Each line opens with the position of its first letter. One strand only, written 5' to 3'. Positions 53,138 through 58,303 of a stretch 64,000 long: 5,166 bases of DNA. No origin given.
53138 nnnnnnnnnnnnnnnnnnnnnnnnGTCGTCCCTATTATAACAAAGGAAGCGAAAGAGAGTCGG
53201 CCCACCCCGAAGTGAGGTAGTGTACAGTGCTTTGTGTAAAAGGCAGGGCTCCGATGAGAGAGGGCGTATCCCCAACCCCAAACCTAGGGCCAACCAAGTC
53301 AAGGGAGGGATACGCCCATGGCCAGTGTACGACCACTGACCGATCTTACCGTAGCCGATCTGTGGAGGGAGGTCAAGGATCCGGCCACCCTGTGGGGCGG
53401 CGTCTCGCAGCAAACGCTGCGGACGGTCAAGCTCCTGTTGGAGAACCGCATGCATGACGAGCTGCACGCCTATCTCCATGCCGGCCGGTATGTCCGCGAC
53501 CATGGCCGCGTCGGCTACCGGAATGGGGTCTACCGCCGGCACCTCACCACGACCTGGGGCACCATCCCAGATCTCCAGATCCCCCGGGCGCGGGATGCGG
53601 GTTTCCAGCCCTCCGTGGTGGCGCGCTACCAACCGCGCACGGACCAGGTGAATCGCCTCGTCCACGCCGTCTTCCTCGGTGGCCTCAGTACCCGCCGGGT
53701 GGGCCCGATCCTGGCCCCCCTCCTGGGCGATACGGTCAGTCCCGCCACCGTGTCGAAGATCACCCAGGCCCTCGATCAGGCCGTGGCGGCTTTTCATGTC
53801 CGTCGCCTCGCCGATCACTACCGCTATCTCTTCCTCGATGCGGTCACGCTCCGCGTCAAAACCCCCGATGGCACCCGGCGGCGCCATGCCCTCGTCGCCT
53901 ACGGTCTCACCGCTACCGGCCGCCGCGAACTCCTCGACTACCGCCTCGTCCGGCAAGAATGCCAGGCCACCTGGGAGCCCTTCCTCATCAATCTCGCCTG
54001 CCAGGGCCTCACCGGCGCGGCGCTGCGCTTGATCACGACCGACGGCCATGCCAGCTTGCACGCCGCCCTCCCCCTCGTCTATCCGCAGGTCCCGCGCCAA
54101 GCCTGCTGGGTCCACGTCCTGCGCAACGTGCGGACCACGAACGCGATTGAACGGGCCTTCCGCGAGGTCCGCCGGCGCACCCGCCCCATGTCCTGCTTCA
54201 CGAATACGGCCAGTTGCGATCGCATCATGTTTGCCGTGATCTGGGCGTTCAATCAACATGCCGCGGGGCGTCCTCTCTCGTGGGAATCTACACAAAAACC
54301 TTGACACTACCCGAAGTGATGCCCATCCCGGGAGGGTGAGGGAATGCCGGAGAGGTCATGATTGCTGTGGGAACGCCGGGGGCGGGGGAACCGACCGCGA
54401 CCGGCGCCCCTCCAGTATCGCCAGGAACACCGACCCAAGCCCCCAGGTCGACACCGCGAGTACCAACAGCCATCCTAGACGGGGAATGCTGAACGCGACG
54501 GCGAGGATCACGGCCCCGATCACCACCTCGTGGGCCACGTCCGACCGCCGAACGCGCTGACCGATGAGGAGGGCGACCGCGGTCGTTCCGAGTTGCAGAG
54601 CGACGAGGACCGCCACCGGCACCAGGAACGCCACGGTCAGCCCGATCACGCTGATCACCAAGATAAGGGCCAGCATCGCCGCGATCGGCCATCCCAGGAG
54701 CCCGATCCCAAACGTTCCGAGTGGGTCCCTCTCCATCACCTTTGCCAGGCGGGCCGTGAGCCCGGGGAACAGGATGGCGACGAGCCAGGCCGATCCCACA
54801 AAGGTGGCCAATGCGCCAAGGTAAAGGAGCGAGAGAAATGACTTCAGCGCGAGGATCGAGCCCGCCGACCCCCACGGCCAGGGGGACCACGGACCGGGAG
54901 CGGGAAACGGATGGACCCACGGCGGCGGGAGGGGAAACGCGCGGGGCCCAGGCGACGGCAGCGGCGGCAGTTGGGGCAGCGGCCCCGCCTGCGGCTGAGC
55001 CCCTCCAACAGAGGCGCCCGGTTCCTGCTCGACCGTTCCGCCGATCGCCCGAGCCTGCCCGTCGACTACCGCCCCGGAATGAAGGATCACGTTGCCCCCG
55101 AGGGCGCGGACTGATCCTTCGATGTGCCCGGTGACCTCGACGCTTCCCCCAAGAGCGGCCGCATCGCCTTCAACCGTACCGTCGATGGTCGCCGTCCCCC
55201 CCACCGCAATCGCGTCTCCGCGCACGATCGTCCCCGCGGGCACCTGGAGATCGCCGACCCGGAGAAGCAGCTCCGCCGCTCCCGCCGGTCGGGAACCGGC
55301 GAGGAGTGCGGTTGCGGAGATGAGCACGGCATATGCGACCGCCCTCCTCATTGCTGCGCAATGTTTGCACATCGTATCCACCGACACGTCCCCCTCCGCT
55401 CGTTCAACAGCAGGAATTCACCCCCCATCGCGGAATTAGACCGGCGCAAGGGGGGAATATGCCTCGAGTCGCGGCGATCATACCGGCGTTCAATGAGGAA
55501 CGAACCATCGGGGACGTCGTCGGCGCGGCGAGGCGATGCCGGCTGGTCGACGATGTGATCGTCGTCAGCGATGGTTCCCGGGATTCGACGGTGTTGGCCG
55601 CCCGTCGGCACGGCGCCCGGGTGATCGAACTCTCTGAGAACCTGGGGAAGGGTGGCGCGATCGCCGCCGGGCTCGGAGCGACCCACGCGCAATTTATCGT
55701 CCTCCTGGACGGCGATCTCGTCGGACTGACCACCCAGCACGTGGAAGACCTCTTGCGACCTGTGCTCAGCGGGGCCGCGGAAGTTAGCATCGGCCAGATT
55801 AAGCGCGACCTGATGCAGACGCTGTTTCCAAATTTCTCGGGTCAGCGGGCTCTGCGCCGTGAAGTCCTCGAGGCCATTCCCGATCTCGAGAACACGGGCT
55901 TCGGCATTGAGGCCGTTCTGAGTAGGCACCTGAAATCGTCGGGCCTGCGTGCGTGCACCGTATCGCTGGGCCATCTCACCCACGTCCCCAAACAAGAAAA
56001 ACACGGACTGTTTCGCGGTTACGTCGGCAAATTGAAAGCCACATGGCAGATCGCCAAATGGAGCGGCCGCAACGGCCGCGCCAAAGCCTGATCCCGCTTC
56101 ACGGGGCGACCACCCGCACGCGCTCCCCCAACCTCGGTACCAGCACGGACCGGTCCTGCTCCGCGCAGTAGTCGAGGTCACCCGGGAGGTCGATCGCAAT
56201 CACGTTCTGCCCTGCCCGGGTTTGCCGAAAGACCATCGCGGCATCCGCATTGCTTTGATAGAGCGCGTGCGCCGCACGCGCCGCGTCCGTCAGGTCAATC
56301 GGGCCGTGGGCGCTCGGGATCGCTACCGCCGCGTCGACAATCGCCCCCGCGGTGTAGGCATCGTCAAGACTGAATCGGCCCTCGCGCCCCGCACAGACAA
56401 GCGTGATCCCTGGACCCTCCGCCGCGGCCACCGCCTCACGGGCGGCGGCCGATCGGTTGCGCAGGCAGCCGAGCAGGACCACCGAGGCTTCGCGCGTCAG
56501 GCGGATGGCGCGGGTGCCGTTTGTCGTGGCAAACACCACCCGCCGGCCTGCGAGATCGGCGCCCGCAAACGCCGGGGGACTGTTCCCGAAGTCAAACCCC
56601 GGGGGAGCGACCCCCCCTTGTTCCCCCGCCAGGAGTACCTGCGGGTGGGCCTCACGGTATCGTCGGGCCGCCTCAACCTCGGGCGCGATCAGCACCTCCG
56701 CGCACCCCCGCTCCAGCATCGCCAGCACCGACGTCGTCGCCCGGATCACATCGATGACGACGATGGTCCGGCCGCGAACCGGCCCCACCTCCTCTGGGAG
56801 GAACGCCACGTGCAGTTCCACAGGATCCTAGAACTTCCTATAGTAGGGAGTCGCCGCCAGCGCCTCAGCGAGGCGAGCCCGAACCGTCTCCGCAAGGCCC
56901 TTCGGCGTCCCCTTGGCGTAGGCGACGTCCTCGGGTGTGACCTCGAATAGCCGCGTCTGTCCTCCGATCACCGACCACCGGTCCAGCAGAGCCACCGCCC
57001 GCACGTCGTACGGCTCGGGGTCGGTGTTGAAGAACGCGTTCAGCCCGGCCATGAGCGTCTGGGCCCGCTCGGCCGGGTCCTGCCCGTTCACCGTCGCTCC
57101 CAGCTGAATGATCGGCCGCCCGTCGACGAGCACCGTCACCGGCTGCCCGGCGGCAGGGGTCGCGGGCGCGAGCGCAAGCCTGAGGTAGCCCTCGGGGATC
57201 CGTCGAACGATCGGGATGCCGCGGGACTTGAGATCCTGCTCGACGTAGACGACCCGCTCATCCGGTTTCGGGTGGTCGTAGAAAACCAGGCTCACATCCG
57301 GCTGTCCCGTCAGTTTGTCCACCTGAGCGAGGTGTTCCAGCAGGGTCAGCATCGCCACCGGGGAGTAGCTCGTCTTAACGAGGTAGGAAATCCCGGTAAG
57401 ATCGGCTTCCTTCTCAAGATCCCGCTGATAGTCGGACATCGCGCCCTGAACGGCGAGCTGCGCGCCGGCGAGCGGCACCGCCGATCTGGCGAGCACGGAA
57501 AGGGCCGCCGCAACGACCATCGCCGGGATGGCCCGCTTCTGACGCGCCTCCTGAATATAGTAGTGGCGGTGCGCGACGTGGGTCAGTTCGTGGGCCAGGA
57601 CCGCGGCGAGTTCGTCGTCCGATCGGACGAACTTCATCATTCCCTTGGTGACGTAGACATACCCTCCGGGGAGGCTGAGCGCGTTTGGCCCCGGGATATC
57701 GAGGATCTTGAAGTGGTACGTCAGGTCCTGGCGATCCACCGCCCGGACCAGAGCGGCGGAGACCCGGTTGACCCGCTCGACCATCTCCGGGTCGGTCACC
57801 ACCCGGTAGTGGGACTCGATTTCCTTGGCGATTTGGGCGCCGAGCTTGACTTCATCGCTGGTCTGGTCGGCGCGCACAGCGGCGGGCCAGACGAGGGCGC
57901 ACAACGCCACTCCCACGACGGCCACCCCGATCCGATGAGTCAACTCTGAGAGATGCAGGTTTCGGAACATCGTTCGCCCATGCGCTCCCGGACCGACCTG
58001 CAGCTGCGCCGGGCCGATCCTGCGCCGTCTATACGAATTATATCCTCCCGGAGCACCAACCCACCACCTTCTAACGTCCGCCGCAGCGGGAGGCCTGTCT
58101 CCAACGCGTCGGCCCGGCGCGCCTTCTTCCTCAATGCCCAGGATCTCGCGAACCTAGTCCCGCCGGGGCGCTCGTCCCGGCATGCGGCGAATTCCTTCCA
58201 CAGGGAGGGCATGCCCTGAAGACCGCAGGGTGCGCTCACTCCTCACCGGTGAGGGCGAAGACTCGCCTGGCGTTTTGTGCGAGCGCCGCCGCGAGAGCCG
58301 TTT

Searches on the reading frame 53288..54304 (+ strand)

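Call 24: search_protein_families(library=pfam, proteins=[window:53288-54304:+], max_evalue=0.00001)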
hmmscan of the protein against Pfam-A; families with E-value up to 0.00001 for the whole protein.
window:53288-54304:+ (338 aa): 2 families
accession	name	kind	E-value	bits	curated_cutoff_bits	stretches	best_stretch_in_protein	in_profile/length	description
PF00872.24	Transposase_mut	-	1.7e-62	211.9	21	1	46-281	29-261/379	Transposase, Mutator family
PF10551.15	MULE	-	1.8e-06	28.7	27.6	1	201-280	17-99/99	MULE transposase domain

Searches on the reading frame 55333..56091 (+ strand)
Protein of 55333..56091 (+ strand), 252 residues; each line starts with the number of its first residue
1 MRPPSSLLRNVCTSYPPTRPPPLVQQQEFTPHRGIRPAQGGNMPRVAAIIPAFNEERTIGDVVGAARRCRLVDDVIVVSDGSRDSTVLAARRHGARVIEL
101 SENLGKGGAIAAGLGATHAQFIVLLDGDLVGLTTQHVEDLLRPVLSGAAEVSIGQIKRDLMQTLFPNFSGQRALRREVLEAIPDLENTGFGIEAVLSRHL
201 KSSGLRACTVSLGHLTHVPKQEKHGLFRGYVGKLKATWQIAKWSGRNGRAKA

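Call 83: search_protein_families(library=pfam, proteins=[window:55333-56091:+], max_evalue=0.001)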
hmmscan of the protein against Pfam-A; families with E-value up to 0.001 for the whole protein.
window:55333-56091:+ (252 aa): 3 families
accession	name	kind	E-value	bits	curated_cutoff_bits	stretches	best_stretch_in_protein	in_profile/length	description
PF00535.33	Glycos_transf_2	-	7.8e-19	68.7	23.3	1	48-164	2-123/168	Glycosyl transferase family 2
PF13641.12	Glyco_tranf_2_3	-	9.5e-09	36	27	1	44-130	1-98/230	Glycosyltransferase like family 2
PF12804.13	NTP_transf_3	-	1.3e-07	32.4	27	1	53-197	21-155/160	MobA-like NTP transferase domain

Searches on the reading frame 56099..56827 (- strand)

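Call 24: search_protein_families(library=pfam, proteins=[window:56099-56827:-], max_evalue=0.00001)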
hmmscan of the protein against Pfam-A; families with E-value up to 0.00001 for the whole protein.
window:56099-56827:- (242 aa): 1 family
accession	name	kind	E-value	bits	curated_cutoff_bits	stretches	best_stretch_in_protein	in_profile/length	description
PF04029.19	2-ph_phosp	-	1.7e-63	214.2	26.4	1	21-233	15-223/226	2-phosphosulpholactate phosphatase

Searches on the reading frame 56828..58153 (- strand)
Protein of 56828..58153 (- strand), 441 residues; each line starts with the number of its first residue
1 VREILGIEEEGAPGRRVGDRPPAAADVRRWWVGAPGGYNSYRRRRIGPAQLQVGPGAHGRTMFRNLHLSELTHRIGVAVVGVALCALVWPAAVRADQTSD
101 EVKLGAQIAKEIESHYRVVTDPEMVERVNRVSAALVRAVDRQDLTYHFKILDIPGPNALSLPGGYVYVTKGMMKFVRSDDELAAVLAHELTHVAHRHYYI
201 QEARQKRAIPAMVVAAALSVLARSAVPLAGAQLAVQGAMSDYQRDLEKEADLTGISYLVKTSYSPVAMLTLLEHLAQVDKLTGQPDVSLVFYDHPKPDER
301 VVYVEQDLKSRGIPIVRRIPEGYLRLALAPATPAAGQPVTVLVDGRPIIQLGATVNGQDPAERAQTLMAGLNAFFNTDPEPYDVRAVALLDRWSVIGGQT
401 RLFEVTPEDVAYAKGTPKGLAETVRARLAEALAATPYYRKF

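Call 24: search_protein_families(library=pfam, proteins=[window:56828-58153:-], max_evalue=0.00001)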
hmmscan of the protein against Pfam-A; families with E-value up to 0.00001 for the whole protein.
window:56828-58153:- (441 aa): 1 family
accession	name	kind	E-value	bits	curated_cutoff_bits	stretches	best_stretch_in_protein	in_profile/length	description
PF01435.24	Peptidase_M48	-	4.8e-24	85.6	20.3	1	126-302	5-180/186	Peptidase family M48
